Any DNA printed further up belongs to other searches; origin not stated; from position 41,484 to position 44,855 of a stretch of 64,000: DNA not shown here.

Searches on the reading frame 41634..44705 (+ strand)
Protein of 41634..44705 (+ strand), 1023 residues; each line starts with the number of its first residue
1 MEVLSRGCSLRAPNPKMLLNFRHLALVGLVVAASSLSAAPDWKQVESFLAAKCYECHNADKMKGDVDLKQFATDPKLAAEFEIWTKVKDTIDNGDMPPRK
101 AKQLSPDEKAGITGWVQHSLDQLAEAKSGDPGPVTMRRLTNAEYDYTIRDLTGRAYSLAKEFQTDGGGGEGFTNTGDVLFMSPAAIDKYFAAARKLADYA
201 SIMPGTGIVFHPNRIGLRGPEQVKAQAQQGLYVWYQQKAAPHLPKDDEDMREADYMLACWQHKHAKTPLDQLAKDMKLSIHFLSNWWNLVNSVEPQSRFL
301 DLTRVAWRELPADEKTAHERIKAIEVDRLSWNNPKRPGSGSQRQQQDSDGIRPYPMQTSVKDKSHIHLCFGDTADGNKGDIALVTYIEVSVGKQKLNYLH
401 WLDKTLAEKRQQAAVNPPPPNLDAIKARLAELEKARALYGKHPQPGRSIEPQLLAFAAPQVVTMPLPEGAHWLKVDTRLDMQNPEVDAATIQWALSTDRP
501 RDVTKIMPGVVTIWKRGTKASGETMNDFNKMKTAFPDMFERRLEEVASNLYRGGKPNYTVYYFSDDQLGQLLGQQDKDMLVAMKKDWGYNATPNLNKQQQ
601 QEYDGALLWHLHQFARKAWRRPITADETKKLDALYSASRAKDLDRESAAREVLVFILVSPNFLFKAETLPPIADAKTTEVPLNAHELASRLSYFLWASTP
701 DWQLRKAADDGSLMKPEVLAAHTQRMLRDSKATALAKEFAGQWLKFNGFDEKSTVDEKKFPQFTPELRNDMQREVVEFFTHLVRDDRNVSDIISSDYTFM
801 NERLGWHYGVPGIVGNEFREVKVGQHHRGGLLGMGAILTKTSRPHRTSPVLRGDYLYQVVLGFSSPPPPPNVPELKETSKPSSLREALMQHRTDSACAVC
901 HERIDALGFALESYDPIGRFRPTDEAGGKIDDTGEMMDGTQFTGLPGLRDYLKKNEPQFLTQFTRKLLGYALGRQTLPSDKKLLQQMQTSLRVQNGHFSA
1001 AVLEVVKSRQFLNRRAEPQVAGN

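Call 6: search_protein_families(library=pfam, proteins=[window:41634-44705:+], max_evalue=0.01)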
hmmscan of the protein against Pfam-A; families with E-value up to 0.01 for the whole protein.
window:41634-44705:+ (1023 aa): 8 families
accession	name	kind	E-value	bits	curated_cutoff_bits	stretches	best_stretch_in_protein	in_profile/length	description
PF07631.16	PSD4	-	2.2e-43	148.3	23.3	1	682-810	1-128/128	Protein of unknown function (DUF1592)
PF07627.16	PSCyt3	-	2e-29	102.2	27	1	828-923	1-97/98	Protein of unknown function (DUF1588)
PF07626.16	PSD3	-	2.5e-19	70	23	1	137-200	1-63/65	Protein of unknown function (DUF1587)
PF07624.16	PSD2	-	1.5e-18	66.7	25.8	1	938-1011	1-74/74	Protein of unknown function (DUF1585)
PF07637.16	PSD5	-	2.7e-15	56.9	34.2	1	611-667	6-62/62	Protein of unknown function (DUF1595)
PF07635.16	PSCyt1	-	9.9e-07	29.7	22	1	53-99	1-58/59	Planctomycete cytochrome C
PF13442.11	Cytochrome_CBB3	-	1.1e-06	29.3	27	1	41-116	2-68/68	Cytochrome C oxidase, cbb3-type, subunit III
PF00034.26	Cytochrom_C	-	0.00073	21.3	21.3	0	48-118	8-88/90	Cytochrome c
